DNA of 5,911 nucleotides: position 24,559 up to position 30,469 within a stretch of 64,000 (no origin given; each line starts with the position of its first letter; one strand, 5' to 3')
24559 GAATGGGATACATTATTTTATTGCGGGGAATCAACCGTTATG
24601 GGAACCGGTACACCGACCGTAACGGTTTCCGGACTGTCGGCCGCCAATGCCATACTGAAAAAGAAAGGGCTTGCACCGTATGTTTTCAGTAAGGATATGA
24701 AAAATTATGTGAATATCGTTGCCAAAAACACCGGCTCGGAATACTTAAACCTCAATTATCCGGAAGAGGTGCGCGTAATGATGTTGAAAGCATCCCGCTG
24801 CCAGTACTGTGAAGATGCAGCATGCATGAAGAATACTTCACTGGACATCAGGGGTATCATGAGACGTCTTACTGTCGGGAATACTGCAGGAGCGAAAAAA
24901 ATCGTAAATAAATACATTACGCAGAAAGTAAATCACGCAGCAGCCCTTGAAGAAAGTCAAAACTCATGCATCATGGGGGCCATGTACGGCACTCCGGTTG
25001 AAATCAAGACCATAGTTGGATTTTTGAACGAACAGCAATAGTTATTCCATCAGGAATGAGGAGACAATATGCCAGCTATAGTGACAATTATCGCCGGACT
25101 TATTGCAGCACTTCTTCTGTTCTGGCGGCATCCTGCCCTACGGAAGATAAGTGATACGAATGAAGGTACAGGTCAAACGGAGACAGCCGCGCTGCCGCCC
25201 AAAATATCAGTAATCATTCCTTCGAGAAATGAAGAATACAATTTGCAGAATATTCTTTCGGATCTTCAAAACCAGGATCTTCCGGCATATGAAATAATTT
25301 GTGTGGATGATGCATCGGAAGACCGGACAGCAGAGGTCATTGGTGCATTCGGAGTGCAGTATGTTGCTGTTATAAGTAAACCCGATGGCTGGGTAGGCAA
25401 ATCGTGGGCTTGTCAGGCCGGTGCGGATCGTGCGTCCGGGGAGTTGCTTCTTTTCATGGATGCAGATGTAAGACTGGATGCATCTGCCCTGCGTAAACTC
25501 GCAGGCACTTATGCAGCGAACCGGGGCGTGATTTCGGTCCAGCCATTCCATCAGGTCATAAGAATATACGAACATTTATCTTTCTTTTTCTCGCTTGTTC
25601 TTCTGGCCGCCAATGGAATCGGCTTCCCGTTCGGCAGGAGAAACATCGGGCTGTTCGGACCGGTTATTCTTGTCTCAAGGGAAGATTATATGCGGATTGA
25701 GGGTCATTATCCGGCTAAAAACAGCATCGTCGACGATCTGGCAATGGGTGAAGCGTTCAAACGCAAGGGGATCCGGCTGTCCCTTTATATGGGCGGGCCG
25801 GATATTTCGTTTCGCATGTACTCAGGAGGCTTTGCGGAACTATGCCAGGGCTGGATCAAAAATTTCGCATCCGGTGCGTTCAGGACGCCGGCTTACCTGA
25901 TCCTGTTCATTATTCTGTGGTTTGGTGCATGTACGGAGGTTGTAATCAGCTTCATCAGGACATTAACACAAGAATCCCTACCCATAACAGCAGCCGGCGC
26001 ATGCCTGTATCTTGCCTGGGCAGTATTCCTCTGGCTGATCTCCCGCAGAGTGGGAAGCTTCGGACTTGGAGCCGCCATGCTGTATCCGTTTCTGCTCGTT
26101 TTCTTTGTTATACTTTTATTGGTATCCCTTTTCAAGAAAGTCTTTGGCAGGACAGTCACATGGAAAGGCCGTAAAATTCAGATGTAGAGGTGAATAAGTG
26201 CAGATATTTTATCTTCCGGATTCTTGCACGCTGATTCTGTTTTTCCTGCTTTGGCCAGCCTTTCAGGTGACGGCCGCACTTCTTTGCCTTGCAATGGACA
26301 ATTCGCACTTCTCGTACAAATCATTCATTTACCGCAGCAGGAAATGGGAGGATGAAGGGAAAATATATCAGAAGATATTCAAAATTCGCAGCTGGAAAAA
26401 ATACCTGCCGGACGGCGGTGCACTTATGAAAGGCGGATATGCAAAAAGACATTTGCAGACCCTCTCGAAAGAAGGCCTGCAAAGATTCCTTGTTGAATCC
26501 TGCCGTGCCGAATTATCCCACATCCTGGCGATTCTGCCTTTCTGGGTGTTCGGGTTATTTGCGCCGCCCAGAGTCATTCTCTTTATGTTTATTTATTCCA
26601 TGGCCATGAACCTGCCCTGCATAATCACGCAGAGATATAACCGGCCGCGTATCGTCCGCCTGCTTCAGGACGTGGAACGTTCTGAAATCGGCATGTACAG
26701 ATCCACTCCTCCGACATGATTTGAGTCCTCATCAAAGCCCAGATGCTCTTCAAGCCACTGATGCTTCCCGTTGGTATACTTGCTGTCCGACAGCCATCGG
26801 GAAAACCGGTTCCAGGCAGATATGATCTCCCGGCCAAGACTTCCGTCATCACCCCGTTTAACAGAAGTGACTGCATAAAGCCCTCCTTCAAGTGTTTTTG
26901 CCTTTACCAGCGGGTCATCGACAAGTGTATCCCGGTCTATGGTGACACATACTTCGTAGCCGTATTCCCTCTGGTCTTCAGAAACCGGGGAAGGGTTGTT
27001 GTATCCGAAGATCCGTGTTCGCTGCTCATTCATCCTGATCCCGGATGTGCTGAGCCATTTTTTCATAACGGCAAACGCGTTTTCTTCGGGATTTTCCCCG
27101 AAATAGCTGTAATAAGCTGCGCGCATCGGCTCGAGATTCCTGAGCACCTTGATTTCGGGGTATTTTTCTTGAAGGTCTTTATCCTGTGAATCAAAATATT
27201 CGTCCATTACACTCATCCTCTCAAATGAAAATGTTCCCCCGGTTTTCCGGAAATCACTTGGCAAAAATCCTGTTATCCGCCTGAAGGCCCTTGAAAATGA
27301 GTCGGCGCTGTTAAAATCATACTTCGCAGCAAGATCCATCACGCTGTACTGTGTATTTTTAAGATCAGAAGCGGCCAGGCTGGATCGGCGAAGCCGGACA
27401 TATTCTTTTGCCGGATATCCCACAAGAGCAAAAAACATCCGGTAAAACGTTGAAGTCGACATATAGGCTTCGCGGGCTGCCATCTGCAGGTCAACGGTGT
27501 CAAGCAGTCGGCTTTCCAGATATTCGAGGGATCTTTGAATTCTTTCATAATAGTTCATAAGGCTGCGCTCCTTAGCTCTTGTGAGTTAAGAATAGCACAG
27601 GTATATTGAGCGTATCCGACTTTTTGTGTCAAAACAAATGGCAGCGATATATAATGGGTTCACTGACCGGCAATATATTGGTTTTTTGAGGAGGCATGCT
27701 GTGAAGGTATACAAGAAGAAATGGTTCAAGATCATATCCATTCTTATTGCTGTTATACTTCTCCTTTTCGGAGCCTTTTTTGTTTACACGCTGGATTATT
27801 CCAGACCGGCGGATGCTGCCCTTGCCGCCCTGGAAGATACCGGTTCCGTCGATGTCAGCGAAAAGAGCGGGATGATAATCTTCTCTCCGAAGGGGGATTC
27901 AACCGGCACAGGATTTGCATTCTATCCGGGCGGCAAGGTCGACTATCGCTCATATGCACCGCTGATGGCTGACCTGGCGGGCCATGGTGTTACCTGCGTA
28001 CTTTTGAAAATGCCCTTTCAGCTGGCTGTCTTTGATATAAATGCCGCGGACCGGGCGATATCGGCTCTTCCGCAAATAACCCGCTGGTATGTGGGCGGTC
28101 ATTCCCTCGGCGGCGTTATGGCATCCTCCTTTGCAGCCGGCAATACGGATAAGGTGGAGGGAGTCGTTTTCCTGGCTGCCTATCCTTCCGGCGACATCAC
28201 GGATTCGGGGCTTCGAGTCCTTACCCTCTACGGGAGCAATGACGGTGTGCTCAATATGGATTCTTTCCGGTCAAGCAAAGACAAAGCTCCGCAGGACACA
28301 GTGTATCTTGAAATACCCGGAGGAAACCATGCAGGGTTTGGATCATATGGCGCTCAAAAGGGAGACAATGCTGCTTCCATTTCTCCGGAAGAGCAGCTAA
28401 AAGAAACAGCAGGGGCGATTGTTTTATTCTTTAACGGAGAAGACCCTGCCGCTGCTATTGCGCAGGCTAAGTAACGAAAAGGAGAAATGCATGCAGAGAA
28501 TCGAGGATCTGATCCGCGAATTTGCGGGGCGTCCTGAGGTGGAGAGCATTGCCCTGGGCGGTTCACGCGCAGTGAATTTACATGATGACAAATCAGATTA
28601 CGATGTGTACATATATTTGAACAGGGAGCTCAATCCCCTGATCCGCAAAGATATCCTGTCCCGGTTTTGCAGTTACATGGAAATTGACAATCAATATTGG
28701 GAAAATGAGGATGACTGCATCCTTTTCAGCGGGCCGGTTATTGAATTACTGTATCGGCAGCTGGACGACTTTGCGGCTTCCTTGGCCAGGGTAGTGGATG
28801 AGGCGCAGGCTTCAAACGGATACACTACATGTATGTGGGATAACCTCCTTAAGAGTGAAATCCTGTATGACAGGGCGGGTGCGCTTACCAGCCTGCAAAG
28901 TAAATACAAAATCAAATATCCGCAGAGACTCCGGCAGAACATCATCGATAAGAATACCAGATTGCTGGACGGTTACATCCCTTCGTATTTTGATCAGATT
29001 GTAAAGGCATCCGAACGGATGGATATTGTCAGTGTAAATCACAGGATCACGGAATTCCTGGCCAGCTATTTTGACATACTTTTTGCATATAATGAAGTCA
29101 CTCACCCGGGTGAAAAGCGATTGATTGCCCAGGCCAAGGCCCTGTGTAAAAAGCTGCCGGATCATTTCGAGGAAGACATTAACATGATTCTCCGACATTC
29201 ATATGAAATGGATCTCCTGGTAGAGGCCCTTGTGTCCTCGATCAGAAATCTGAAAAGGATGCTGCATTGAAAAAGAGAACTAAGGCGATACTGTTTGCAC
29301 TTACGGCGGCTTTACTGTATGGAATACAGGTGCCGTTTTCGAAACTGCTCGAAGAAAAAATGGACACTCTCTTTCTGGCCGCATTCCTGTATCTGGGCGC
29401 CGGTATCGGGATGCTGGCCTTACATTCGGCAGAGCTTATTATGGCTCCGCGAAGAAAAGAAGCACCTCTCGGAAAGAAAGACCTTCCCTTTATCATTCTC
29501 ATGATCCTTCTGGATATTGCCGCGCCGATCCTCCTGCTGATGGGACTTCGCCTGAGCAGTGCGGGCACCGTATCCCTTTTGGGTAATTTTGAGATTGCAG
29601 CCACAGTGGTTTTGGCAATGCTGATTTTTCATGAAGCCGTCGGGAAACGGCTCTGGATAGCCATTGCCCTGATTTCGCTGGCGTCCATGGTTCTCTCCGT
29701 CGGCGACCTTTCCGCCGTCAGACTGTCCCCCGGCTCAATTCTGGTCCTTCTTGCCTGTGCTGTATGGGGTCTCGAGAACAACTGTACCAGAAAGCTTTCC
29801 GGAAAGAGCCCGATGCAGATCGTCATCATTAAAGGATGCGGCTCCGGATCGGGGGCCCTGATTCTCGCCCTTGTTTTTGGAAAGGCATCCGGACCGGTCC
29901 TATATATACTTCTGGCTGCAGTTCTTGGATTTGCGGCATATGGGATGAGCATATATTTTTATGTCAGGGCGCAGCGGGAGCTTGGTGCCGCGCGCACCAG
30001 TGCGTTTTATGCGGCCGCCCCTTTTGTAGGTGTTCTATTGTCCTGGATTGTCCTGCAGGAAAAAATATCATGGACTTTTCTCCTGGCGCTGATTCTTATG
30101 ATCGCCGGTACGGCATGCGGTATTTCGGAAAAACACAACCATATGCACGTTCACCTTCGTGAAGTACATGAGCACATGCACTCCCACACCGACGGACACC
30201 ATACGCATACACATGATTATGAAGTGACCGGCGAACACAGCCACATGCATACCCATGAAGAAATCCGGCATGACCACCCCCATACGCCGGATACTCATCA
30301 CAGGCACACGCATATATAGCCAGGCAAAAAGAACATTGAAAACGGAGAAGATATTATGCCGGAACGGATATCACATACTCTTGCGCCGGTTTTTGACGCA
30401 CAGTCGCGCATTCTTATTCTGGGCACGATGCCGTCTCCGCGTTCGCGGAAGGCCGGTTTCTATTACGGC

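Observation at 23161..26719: Staphyloxanthin-like trio (CrtN/CrtI-family oxidoreductase, CrtQ-like GT2, CrtO-like acyltransferase) without a recognisable synthase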

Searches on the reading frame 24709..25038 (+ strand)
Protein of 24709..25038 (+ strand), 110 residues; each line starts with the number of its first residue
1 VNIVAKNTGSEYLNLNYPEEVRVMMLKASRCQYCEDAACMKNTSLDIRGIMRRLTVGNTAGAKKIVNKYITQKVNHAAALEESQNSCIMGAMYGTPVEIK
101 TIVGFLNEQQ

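Call 52: search_solved_structures(query=A2, max_evalue=10, show_alignments=2)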
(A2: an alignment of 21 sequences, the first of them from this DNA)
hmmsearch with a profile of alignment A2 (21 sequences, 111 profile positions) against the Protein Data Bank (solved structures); distinct sequences matched with E-value up to 10: 7.
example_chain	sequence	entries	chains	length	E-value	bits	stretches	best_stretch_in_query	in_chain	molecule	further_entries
4hpf_A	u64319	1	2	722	0.0014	21.6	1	18-73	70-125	Potassium channel subfamily U member 1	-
4ylf_B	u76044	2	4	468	0.008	19.2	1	23-106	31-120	Dihydropyrimidine dehydrogenase subunit A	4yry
8wtb_B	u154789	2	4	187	0.089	15.8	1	38-108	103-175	Protein-arginine kinase activator protein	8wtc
1gt8_A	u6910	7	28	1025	0.11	15.5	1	21-66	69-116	DIHYDROPYRIMIDINE DEHYDROGENASE | Dihydropyrimidine dehydrogenase [NADP(+)]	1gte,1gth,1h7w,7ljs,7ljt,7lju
7m31_A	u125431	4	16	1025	0.11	15.5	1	21-66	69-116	Dihydropyrimidine dehydrogenase [NADP(+)]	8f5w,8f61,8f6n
1h7x_A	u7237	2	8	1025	0.11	15.5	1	21-66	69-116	DIHYDROPYRIMIDINE DEHYDROGENASE | Dihydropyrimidine dehydrogenase [NADP(+)]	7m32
9e5c_6e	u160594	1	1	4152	1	12.4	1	40-97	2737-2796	Dynein heavy chain, putative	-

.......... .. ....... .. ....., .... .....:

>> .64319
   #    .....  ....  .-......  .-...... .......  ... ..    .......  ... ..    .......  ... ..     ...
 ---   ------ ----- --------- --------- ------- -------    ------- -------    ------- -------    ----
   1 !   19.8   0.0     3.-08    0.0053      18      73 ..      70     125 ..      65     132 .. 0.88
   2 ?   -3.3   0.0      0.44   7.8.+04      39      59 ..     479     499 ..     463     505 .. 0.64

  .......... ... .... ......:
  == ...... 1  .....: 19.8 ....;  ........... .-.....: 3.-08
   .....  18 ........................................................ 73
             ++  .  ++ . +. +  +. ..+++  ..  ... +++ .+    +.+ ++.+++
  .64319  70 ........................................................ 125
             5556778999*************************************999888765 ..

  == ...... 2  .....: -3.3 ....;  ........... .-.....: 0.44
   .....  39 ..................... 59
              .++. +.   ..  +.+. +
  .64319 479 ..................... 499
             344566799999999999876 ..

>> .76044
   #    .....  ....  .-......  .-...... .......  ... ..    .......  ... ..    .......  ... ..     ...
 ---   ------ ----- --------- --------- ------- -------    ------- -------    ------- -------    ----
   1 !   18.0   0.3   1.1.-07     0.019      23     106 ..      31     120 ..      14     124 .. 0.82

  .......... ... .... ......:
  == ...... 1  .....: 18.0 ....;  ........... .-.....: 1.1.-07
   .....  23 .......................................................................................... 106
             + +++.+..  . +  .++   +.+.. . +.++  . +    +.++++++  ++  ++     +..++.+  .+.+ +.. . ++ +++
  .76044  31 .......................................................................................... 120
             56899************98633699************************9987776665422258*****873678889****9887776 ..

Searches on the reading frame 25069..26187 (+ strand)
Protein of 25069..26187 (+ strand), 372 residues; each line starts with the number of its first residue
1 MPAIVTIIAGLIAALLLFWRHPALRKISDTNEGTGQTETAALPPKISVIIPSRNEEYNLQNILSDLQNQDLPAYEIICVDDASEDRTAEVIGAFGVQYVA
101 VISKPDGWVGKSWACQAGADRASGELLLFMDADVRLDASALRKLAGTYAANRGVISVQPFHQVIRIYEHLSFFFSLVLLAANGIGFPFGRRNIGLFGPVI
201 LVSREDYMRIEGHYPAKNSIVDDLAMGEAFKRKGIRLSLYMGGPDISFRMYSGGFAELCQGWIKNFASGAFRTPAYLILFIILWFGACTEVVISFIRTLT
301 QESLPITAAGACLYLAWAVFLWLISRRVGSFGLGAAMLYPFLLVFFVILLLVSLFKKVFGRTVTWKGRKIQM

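Call 3: search_protein_families(library=pfam, proteins=[window:25069-26187:+], max_evalue=0.01)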
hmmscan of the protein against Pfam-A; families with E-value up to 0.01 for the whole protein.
window:25069-26187:+ (372 aa): 4 families
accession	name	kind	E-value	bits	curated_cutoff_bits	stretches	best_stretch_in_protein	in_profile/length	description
PF00535.33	Glycos_transf_2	-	9.9e-24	84.6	23.3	1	47-157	1-113/168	Glycosyl transferase family 2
PF13641.12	Glyco_tranf_2_3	-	1.1e-08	35.8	27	1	44-237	2-201/230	Glycosyltransferase like family 2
PF13506.12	Glyco_transf_21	-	3.7e-07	30.2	21.7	1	101-239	8-146/174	Glycosyl transferase family 21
PF10111.15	Glyco_tranf_2_2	-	3.3e-06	27.2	27.3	1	47-143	1-101/276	Glycosyltransferase like family 2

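Call 4: search_protein_families(library=ncbifam, proteins=[window:25069-26187:+], max_evalue=0.01)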
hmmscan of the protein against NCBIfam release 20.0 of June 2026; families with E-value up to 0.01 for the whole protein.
window:25069-26187:+ (372 aa): 24 families
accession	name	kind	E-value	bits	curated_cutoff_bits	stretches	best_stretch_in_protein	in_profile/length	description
TIGR03469.1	HpnB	hypoth_equivalog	2.6e-28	99.1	379.25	1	8-369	12-383/386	hopene-associated glycosyltransferase HpnB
TIGR04283.1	glyco_like_mftF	equivalog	1.1e-18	67.6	182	1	46-234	1-173/221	TIGR04283 family arsenosugar biosynthesis glycosyltransferase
NF045692.1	OglycostaseCruG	equivalog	4.9e-17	61.9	600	1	35-264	32-271/386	2'-O-glycosyltransferase CruG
TIGR03937.1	PgaC_IcaA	equivalog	6.7e-16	58.2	422.3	1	34-150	36-152/407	poly-beta-1,6-N-acetyl-D-glucosamine synthase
TIGR03965.1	mycofact_glyco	equivalog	5e-15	55.3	280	1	41-151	69-182/467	mycofactocin biosynthesis glycosyltransferase MftF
NF007482.0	PRK10073.1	equivalog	1.3e-12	47.4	423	1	44-144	6-106/334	glycosyltransferase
NF041875.1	EPS_EpsD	equivalog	7e-12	45.4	370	1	46-145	1-101/325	exopolysaccharide biosynthesis glycosyltransferase EpsD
NF038299.1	EPS_HpsN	equivalog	2.5e-11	43.1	425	1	44-155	1-113/317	hormogonium polysaccharide biosynthesis glycosyltransferase HpsN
NF010496.0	PRK13915.1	equivalog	2.7e-10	39.8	262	1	44-158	31-152/307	glucosyl-3-phosphoglycerate synthase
TIGR03472.1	HpnI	equivalog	2.2e-09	36.6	310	1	23-371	32-363/373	bacteriohopanetetrol glucosamine biosynthesis glycosyltransferase HpnI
NF050050.1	ProtGlycPglI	equivalog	4.4e-09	36.1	500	1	44-145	2-105/306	GalNAc(5)-diNAcBac-PP-undecaprenol beta-1,3-glucosyltransferase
NF047588.1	GlcsyltransPgfSStrep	equivalog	2.5e-08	33.5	500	1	45-158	2-120/308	glycosyltransferase PgfS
NF047683.1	TeichurnBiosyTuaG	equivalog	7.3e-08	32.3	400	1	44-142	6-105/252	teichuronic acid biosynthesis protein TuaG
TIGR04242.1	nodulat_NodC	equivalog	1.8e-07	30.5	550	1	34-148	38-156/395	chitooligosaccharide synthase NodC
NF038302.1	EPS_HpsE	equivalog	1.8e-07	30.4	300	1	46-134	3-97/307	hormogonium polysaccharide biosynthesis glycosyltransferase HpsE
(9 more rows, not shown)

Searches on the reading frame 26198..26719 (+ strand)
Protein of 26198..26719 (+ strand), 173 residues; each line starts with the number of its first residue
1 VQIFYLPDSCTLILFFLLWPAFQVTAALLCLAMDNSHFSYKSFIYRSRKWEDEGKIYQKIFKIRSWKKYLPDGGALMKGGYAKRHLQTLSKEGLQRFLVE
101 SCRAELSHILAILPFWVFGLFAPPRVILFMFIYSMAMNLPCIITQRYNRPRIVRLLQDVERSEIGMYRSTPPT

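Call 3: search_protein_families(library=pfam, proteins=[window:26198-26719:+], max_evalue=0.01)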
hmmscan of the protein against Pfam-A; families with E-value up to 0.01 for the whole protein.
window:26198-26719:+ (173 aa): 1 family
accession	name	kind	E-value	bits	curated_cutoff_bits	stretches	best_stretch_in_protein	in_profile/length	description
PF18927.5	CrtO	-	5.2e-35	120.9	27.3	1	44-157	4-122/123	Glycosyl-4,4'-diaponeurosporenoate acyltransferase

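Call 4: search_protein_families(library=ncbifam, proteins=[window:26198-26719:+], max_evalue=0.01)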
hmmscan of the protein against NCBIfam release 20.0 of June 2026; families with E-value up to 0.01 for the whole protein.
window:26198-26719:+ (173 aa): 0 families

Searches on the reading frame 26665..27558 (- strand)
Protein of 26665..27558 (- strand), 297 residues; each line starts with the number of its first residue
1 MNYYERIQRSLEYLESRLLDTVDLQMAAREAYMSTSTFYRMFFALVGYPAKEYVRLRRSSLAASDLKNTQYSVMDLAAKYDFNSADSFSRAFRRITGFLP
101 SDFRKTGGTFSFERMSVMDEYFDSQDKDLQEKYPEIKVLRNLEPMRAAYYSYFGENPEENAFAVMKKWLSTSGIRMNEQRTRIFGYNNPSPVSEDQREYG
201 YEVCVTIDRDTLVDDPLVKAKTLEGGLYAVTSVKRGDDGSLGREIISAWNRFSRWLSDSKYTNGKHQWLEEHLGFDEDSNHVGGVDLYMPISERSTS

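Call 3: search_protein_families(library=pfam, proteins=[window:26665-27558:-], max_evalue=0.01)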
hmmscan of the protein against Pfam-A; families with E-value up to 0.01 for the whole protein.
window:26665-27558:- (297 aa): 4 families
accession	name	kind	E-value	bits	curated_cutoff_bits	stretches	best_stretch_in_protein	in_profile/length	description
PF12833.13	HTH_18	-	1.4e-17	64.2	33.6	1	28-105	2-79/80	Helix-turn-helix domain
PF14526.11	Cass2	-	1.1e-14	55.3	27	1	141-291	4-150/150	Integron-associated effector binding protein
PF06445.20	GyrI-like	-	2.5e-09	38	26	1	140-291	6-154/155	GyrI-like small molecule binding domain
PF00165.29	HTH_AraC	-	3.9e-06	27.3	26.6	1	67-105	2-42/42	Bacterial regulatory helix-turn-helix proteins, AraC family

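Call 4: search_protein_families(library=ncbifam, proteins=[window:26665-27558:-], max_evalue=0.01)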
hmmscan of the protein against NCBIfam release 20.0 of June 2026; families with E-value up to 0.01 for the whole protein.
window:26665-27558:- (297 aa): 23 families
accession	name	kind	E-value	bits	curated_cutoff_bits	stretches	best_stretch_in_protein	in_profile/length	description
NF007584.0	PRK10219.1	equivalog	4.4e-14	52.7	174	1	5-106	5-106/107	superoxide response transcriptional regulator SoxS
NF012144.2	ramA_TF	equivalog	1.2e-11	45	180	1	10-106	10-106/108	RamA family antibiotic efflux transcriptional regulator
NF012228.1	RobA_TF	equivalog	1.8e-11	44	380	1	7-106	5-104/286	MDR efflux pump AcrAB transcriptional activator RobA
NF011701.0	PRK15121.1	equivalog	3.8e-11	43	426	1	7-106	7-106/289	MDR efflux pump AcrAB transcriptional activator RobA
NF006902.0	PRK09393.1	equivalog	3.8e-11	42.8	425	1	5-106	220-321/327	transcriptional regulator FtrA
NF047455.1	TF_Staph_AryK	equivalog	4.7e-10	38.3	850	1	5-106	157-258/759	transcriptional regulator AryK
NF007860.0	PRK10572.1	equivalog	1.4e-09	37.3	208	1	5-106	183-284/292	arabinose operon transcriptional regulator AraC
NF047788.1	TransRegPocR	equivalog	2.1e-08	33.8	500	1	5-106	189-290/296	transcriptional regulator PocR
TIGR04094.1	adjacent_YSIRK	equivalog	3.6e-08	32.8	200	1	6-104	286-383/383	YSIRK-targeted surface antigen transcriptional regulator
NF007243.0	PRK09685.1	equivalog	5.1e-08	32.7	199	1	25-106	219-301/303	transcriptional regulator FeaR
NF052371.1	TransRegGbdRPseu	equivalog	5.3e-07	29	480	1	9-121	229-341/365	choline metabolism transcriptional regulator GbdR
NF008564.0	PRK11511.1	equivalog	6.2e-07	29.6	202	1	8-106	12-110/127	MDR efflux pump AcrAB transcriptional activator MarA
NF012198.0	MarA_TF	equivalog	8.8e-07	29.1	250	1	8-106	12-110/124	MDR efflux pump AcrAB transcriptional activator MarA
NF050186.1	TransRegGliRPseudo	equivalog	9.7e-07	28.5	570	1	56-105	286-335/338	AraC family transcriptional regulator GliR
NF010028.0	PRK13503.1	equivalog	1.4e-06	27.9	288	1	5-106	171-272/278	HTH-type transcriptional activator RhaS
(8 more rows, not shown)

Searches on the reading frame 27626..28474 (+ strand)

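Call 3: search_protein_families(library=pfam, proteins=[window:27626-28474:+], max_evalue=0.01)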
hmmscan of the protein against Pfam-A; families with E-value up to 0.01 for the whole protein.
window:27626-28474:+ (282 aa): 5 families
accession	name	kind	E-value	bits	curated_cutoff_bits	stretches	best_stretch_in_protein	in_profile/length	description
PF12695.13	Abhydrolase_5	-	2.3e-59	200.3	27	1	97-258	2-163/164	Alpha/beta hydrolase family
PF12146.15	Hydrolase_4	-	4.2e-06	26.7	27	1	110-185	32-109/239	Serine aminopeptidase, S33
PF00561.26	Abhydrolase_1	-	6.8e-05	23.1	25.8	1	150-185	67-102/245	alpha/beta hydrolase fold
PF12697.13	Abhydrolase_6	-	0.00038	21.6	26.3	1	108-204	27-113/217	Alpha/beta hydrolase family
PF20408.4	Abhydrolase_11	-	0.0014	18.9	27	1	142-187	65-108/193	Alpha/beta hydrolase domain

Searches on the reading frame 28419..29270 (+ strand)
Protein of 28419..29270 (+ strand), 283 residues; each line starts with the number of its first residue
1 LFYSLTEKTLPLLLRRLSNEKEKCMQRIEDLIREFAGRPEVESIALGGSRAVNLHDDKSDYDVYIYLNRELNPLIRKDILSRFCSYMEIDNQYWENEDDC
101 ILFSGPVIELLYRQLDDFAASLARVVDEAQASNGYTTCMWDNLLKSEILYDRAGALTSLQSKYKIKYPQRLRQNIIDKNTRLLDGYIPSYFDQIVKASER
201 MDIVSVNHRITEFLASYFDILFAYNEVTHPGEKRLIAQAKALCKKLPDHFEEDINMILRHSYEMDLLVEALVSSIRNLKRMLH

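Call 55: search_protein_families(library=pfam, proteins=[window:28419-29270:+], max_evalue=0.001)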
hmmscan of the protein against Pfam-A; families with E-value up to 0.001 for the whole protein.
window:28419-29270:+ (283 aa): 3 families
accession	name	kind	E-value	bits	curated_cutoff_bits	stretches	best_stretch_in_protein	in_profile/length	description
PF18765.7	Polbeta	-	7.9e-06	26.4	26.9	1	29-92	1-58/93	Polymerase beta, Nucleotidyltransferase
PF01909.29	NTP_transf_2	-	9e-05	23.2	21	1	32-72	5-45/93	Nucleotidyltransferase domain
PF13228.11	DUF4037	-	0.00017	22.7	22.1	1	145-233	14-99/101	Domain of unknown function (DUF4037)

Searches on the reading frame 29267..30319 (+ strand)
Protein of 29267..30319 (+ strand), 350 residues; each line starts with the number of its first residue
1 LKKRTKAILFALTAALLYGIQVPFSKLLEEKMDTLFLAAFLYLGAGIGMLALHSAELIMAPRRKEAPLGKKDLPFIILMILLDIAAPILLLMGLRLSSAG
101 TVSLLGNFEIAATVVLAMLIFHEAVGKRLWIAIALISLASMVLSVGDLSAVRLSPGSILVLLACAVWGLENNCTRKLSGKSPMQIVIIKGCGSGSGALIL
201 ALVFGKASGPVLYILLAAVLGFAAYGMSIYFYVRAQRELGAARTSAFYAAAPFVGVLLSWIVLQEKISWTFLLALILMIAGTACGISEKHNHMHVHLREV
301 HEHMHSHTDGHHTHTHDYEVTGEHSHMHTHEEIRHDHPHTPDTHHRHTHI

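Call 55: search_protein_families(library=pfam, proteins=[window:29267-30319:+], max_evalue=0.001)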
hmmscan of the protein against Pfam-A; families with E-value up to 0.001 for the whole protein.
window:29267-30319:+ (350 aa): 1 family
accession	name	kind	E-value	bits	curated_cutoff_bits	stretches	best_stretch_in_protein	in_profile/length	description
PF00892.27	EamA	-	1.2e-30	107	28.2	2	6-144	2-134/135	EamA-like transporter family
